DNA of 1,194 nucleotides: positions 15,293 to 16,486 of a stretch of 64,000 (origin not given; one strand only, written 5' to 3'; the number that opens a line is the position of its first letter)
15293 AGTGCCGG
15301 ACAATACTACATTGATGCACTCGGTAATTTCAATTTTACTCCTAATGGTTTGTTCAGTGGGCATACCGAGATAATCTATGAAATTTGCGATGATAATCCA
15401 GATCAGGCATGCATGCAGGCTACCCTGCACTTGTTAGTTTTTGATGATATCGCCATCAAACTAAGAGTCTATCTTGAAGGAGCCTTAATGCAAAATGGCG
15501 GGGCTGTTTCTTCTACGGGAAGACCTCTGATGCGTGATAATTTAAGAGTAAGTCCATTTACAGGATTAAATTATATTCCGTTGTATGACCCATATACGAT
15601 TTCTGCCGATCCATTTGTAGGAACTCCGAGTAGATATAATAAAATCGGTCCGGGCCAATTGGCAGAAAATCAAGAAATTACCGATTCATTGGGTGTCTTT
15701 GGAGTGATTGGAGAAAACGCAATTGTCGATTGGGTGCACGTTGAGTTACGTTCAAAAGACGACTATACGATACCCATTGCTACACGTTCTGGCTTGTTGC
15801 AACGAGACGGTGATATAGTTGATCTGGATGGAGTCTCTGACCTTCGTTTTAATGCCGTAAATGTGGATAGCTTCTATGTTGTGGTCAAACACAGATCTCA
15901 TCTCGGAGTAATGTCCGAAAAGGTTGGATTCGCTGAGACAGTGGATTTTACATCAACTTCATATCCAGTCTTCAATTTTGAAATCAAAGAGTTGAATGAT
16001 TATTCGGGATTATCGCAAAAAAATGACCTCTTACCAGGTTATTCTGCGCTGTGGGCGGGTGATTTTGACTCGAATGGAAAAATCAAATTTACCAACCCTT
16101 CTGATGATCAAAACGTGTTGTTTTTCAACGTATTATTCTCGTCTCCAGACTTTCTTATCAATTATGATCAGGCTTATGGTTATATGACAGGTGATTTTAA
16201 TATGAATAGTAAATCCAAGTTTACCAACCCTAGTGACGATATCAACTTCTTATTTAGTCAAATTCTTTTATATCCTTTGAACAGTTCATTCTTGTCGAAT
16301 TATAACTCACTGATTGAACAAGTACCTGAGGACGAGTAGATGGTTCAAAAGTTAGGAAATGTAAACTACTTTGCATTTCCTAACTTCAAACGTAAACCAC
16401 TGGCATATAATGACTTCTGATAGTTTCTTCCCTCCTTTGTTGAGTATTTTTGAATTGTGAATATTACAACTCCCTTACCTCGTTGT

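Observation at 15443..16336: Shared ~300-aa C-terminal module with paired dockerin-like loops and invariant LIEQVPE end, and no recognisable T9SS sorting domain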

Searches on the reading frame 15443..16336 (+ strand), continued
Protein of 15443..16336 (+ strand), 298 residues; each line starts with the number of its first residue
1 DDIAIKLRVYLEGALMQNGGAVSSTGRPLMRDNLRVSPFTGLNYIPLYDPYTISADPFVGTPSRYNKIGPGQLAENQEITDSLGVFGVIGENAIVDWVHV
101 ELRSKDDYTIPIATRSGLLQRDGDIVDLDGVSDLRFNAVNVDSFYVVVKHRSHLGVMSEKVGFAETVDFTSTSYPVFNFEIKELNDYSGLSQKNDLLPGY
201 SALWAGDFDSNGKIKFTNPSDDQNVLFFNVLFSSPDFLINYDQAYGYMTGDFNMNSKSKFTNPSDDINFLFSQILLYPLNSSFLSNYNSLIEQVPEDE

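Call 26: search_protein_families(library=pfam, proteins=[P0202, P0231, P0121, P0122, P0207, P0123, P0130, P0138], max_evalue=0.001)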
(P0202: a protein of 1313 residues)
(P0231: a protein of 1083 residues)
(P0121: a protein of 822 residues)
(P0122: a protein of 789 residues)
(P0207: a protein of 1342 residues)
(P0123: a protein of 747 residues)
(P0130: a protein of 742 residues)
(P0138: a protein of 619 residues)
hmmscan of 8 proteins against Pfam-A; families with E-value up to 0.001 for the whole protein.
P0202 (1313 aa): 2 families
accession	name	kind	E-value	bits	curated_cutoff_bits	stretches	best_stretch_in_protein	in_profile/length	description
PF00404.24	Dockerin_1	-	6e-08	33.2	22.9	1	438-486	2-53/57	Dockerin type I domain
PF08102.16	Antimicrobial_7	-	5.5e-06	27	25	0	808-827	1-20/43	Scorpion antimicrobial peptide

P0231 (1083 aa): 1 family
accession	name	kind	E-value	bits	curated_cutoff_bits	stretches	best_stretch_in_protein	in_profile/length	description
PF00082.27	Peptidase_S8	-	0.0007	19.4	21.8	0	105-170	217-282/288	Subtilase family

P0121 (822 aa): 0 families

P0122 (789 aa): 0 families

P0207 (1342 aa): 1 family
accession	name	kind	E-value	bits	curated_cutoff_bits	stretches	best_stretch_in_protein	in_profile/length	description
PF13385.13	Laminin_G_3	-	5.7e-21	75.7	27.6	1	26-187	1-150/151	Concanavalin A-like lectin/glucanases superfamily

P0123 (747 aa): 4 families
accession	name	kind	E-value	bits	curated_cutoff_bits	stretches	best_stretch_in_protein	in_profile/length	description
PF17963.7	Big_9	-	4.3e-14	53.6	23.6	1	347-440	1-88/89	Bacterial Ig domain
PF02368.24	Big_2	-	7.5e-11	42.3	22.8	1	18-53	29-68/79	Bacterial Ig-like domain (group 2)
PF17803.7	Cadherin_4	-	6.9e-05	23.7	25.1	1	340-410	4-71/71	Bacterial cadherin-like domain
PF17892.7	Cadherin_5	-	0.00074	19.7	26.5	1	361-441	18-96/98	Cadherin-like domain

P0130 (742 aa): 4 families
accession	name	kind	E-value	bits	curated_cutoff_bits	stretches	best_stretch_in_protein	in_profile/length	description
PF17963.7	Big_9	-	3.5e-14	53.9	23.6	1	345-426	3-79/89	Bacterial Ig domain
PF02368.24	Big_2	-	9.4e-09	35.6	22.8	0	17-46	38-67/79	Bacterial Ig-like domain (group 2)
PF17892.7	Cadherin_5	-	2.6e-06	27.6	26.5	0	364-427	28-86/98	Cadherin-like domain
PF17803.7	Cadherin_4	-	5.7e-06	27.2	25.1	1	335-404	3-69/71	Bacterial cadherin-like domain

P0138 (619 aa): 4 families
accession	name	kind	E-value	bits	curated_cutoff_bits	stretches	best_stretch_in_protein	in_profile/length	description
PF17963.7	Big_9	-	4.7e-19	69.5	23.6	2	122-211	4-88/89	Bacterial Ig domain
PF17892.7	Cadherin_5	-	1.7e-13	50.7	26.5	2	155-206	36-88/98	Cadherin-like domain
PF19076.6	CshA_repeat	-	7e-07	30.3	27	0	254-313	40-99/103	Surface adhesin CshA repetitive domain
PF17803.7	Cadherin_4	-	1.3e-05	26.1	25.1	1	211-283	7-71/71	Bacterial cadherin-like domain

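Call 32: find_related_loci(query=A2, collection=genome_contigs, flank=10000)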
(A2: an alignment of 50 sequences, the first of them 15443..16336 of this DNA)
Query A2 (298 aa) in genome_contigs; peptide patterns used: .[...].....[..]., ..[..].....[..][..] (x = any residue, [..] = any of these).
600 stretches matched a pattern (row limit reached: there are more); 573 encode a relative of the query (tblastn E <= 1e-3); the best 80 are kept; 79 distinct loci.
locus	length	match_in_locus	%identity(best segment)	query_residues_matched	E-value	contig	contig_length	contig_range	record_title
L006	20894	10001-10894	72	2-296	1e-145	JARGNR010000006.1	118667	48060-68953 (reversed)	MAG: Saprospiraceae bacterium isolate bin_bo_oilr1.014 NODE_174_length_118667_cov_7.475761, whole genome shotgun sequenc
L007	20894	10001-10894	74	1-296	3e-144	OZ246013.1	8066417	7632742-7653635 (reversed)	MAG: Saprospiraceae bacterium isolate e1f2261a-3454-464d-be59-2565730905ce genome assembly, chromosome: 1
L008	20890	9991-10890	61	2-297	5e-119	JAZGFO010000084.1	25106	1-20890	MAG: Saprospiraceae bacterium isolate SCS4bin.49 SCS4bin.49_84, whole genome shotgun sequence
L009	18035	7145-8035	61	1-295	7e-117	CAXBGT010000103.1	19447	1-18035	MAG TPA_asm: uncultured Saprospirales bacterium isolate ERR2762165_binner13_Refined_22 genome assembly, contig: ERZ34222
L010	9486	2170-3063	59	2-296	3e-111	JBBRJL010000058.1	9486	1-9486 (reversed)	MAG: Chitinophagales bacterium isolate Co_metawrap_2863 Cmw_2863_k141_2005599_length_9486_cov_7.0000, whole genome shotg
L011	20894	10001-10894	58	2-296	2e-111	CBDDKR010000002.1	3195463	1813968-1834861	MAG: Saprospiraceae bacterium isolate 91911e89-7ef0-4bf5-84b2-91c0f308dd2f genome assembly, contig: contig_2, whole geno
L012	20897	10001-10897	56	1-296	3e-104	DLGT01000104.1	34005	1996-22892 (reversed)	MAG TPA_asm: Saprospiraceae bacterium UBA7687 UBA7687_contig_7083, whole genome shotgun sequence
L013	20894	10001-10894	57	1-295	2e-103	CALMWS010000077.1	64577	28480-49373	MAG TPA_asm: uncultured Bacteroidetes bacterium isolate SRR5676457_bin.103_CONCOCT_v1.1_MAG genome assembly, contig: ERZ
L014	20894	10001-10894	53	1-295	4e-102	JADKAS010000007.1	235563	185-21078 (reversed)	MAG: Saprospiraceae bacterium isolate Mari_18-Q3-R65-66_BATAC.305 tig00005238-10-2341120, whole genome shotgun sequence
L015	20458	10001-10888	57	3-295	5e-101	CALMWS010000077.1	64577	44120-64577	MAG TPA_asm: uncultured Bacteroidetes bacterium isolate SRR5676457_bin.103_CONCOCT_v1.1_MAG genome assembly, contig: ERZ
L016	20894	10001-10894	55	1-295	4e-101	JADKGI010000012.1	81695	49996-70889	MAG: Saprospiraceae bacterium isolate Ribe_18-Q3-R11-54_BATAC.612 tig00005348-10-814760, whole genome shotgun sequence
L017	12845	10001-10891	55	2-296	5e-100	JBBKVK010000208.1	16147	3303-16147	MAG: Saprospiraceae bacterium isolate metabat_bins.80 k119_971092, whole genome shotgun sequence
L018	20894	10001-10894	53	1-295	2e-99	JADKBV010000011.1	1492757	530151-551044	MAG: Saprospiraceae bacterium isolate OdNE_18-Q3-R46-58_BAT3C.84 tig00227991-10-14900340, whole genome shotgun sequence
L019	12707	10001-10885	56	3-295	2e-98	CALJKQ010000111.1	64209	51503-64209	MAG TPA_asm: uncultured Saprospiraceae bacterium isolate SRR6231192_bin.43_CONCOCT_v1.1_MAG genome assembly, contig: ERZ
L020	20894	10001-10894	52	1-295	2e-95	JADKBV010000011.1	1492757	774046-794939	MAG: Saprospiraceae bacterium isolate OdNE_18-Q3-R46-58_BAT3C.84 tig00227991-10-14900340, whole genome shotgun sequence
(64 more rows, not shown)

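Call 49: search_protein_families(library=ncbifam, proteins=[P0202], max_evalue=1)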
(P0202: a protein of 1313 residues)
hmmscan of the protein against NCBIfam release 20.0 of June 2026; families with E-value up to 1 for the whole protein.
P0202 (1313 aa): 3 families
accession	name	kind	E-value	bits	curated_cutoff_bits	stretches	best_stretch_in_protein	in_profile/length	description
NF047600.1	SerpalmtaseCFB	equivalog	0.00034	19.4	640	1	597-678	110-189/395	serine palmitoyltransferase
NF033708.1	T9SS_Cterm_ChiA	domain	0.0015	18.3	40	1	1256-1307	1-53/55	T9SS sorting signal type C domain-containing protein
TIGR04183.1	Por_Secre_tail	domain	0.56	10.2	23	0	1244-1308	8-70/72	T9SS type A sorting domain-containing protein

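Call 71: predict_structure(alignment_id=A6)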
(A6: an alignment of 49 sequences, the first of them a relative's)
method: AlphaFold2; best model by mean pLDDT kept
length: 514 residues; sequences in the alignment: 49
mean_pLDDT: 81.7   pTM: 0.69
mean pLDDT of the five models: 81.7, 81.4, 80.4, 80.2, 79.2
residues with pLDDT >= 90: 270; 70-90: 120; 50-70: 70; < 50: 54
segments of 3 or more residues with pLDDT < 50: 81-90, 105-108, 159-188, 190-193
pLDDT, mean of each block of 10 residues (from residue 1): 82 73 63 81 73 59 76 70 45 64 55 76 57 77 80 63 38 29 42 63 98 94 96 89 93 61 82 92 96 97 98 97 98 96 97 97 98 97 97 97 85 95 92 94 90 94 93 93 95 97 97 95
secondary structure, 60 per line:
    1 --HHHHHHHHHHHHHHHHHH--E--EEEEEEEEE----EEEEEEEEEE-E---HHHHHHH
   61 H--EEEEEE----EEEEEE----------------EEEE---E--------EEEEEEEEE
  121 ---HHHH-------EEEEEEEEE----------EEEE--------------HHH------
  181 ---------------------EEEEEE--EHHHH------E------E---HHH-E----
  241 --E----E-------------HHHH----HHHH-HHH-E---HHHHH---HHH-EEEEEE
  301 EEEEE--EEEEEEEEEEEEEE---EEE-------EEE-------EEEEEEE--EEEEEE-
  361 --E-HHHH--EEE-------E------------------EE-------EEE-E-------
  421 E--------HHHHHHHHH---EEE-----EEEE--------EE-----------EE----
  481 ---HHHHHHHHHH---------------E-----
elements in order: H3-20 E26-34 E39-48 H54-61 E64-69 E74-79 E96-99 E112-120 H124-127 E135-143 E154-157 E202-207 H211-214 H262-265 H270-273 H283-287 E295-305 E308-321 E325-327 E335-337 E345-351 E354-359 H365-368 E371-373 E409-411 H430-438 E442-444 E450-453 H484-493

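Call 73: fold_search(model_id=the predicted structure, library=pdb)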
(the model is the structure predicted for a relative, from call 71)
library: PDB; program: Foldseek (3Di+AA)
matches with E <= 10: 357; with E <= 0.001: 0
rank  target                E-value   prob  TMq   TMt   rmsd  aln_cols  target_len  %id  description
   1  4fl4_C                7.5e-03  0.66  0.20  0.30  23.6       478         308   10  Scaffoldin conformation and dynamics revealed by a ternary complex from the Clostridium thermocellum cellulosome (released 2012-06-27)
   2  5es4_C                8.9e-03  0.96  0.16  0.10   6.8       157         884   13  RE-REFINEMENT OF INTEGRIN ALPHAXBETA2 ECTODOMAIN IN THE CLOSED/BENT CONFORMATION (released 2016-03-02)
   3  4fl4_L                3.0e-02  0.28  0.16  0.24  23.1       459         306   10  Scaffoldin conformation and dynamics revealed by a ternary complex from the Clostridium thermocellum cellulosome (released 2012-06-27)
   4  4nen_A                3.5e-02  0.89  0.15  0.08   6.9       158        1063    9  An internal ligand-bound, metastable state of a leukocyte integrin, aXb2 (released 2014-01-15)
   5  4b96                  3.7e-02  0.63  0.15  0.37   6.8       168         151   11  Family 3b carbohydrate-binding module from the biomass sensoring system of Clostridium clariflavum (released 2013-09-18)
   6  4neh_A                4.5e-02  0.66  0.15  0.08   6.6       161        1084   12  An internal ligand-bound, metastable state of a leukocyte integrin, aXb2 (released 2014-01-15)
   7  3hn8_A                5.0e-02  0.08  0.10  0.16  20.7       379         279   11  Crystal structure of synaptotagmin (released 2010-02-23)
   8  3uxf                  5.9e-02  0.13  0.15  0.16  16.6       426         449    9  Structure of the fimbrial protein FimP from Actonomyces oris (released 2012-11-28)
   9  3k71_A                7.1e-02  0.82  0.15  0.09   7.0       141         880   12  Structure of integrin alphaX beta2 ectodomain (released 2010-01-12)
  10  3k71_C                7.9e-02  0.77  0.15  0.09   7.3       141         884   12  Structure of integrin alphaX beta2 ectodomain (released 2010-01-12)
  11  4u3s_B                8.4e-02  0.51  0.14  0.37   5.4       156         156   17  Crystal structure of Coh3ScaB-XDoc_M1ScaA complex: A N-terminal interface mutant of type II Cohesin-X-Dockerin complex (released 2015-07-29)
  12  3k71_E                9.4e-02  0.75  0.15  0.09   7.3       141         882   12  Structure of integrin alphaX beta2 ectodomain (released 2010-01-12)
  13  3k6s_C                1.1e-01  0.69  0.15  0.09   7.2       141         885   12  Structure of integrin alphaXbeta2 ectodomain (released 2010-01-12)
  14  4fl4_I                1.1e-01  0.21  0.17  0.27  23.8       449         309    9  Scaffoldin conformation and dynamics revealed by a ternary complex from the Clostridium thermocellum cellulosome (released 2012-06-27)
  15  4p1y_G                1.3e-01  0.10  0.08  0.13  20.2       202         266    6  Crystal structure of staphylococcal gamma-hemolysin prepore (released 2014-10-01)
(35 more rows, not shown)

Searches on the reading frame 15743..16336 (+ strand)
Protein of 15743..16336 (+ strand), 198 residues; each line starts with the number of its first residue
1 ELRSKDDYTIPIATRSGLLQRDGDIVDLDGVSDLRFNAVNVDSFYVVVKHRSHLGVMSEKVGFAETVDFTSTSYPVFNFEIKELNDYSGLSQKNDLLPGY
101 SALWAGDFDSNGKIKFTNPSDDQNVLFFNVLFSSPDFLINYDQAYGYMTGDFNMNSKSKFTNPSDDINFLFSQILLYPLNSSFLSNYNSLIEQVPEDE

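Call 86: search_protein_families(library=ncbifam, proteins=[window:15743-16336:+], max_evalue=10)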
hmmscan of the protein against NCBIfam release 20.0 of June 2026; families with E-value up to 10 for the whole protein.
window:15743-16336:+ (198 aa): 0 families

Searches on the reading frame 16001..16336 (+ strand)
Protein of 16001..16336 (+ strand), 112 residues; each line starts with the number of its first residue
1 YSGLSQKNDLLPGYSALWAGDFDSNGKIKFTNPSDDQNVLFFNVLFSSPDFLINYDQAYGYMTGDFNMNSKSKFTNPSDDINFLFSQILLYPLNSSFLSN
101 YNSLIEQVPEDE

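Call 42: search_protein_families(library=pfam, alignment_id=A3, max_evalue=10)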
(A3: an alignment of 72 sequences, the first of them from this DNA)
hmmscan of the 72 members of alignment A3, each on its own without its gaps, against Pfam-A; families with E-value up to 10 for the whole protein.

A. member 1, seq(112 aa): 0 families

B. families by the number of members that match (of 72 scanned): 29 families (the first 25 are shown)
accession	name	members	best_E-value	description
PF13833.12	EF-hand_8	5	0.0011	EF-hand domain pair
PF12421.14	Ig_GpJ_C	3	0.00051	Tip attachment protein J, C-terminal receptor binding domain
PF13202.12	EF-hand_5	3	0.35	EF hand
PF00404.24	Dockerin_1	2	0.14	Dockerin type I domain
PF00036.39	EF-hand_1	2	0.43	EF hand domain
PF11858.14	DUF3378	1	0.0016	Domain of unknown function (DUF3378)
PF01839.29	FG-GAP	1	0.0046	FG-GAP repeat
PF24263.1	DUF7464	1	0.015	Domain of unknown function (DUF7464)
PF10933.14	DUF2827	1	0.02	Protein of unknown function (DUF2827)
PF07482.16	DUF1522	1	0.034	Domain of Unknown Function (DUF1522)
PF22082.2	TtuA_LIM_N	1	0.039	2-thiouridine synthetase TtuA, N-terminal LIM domain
PF01612.26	DNA_pol_A_exo1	1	0.041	3'-5' exonuclease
PF23981.1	DUF7305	1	0.041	Domain of unknown function (DUF7305)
PF00044.30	Gp_dh_N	1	0.049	Glyceraldehyde 3-phosphate dehydrogenase, NAD binding domain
PF06206.17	CpeT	1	0.057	CpeT/CpcT family (DUF1001)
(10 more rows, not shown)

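Call 43: search_solved_structures(query=A3, max_evalue=10, show_alignments=3)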
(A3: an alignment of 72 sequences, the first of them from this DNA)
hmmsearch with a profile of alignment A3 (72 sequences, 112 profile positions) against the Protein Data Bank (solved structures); distinct sequences matched with E-value up to 10: 3.
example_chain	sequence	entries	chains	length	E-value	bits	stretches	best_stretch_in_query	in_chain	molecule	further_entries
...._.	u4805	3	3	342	0.25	14.5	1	9-63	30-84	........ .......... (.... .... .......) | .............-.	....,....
1zap_A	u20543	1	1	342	0.28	14.4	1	9-63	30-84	SECRETED ASPARTIC PROTEINASE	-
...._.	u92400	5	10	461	1.2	12.3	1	59-109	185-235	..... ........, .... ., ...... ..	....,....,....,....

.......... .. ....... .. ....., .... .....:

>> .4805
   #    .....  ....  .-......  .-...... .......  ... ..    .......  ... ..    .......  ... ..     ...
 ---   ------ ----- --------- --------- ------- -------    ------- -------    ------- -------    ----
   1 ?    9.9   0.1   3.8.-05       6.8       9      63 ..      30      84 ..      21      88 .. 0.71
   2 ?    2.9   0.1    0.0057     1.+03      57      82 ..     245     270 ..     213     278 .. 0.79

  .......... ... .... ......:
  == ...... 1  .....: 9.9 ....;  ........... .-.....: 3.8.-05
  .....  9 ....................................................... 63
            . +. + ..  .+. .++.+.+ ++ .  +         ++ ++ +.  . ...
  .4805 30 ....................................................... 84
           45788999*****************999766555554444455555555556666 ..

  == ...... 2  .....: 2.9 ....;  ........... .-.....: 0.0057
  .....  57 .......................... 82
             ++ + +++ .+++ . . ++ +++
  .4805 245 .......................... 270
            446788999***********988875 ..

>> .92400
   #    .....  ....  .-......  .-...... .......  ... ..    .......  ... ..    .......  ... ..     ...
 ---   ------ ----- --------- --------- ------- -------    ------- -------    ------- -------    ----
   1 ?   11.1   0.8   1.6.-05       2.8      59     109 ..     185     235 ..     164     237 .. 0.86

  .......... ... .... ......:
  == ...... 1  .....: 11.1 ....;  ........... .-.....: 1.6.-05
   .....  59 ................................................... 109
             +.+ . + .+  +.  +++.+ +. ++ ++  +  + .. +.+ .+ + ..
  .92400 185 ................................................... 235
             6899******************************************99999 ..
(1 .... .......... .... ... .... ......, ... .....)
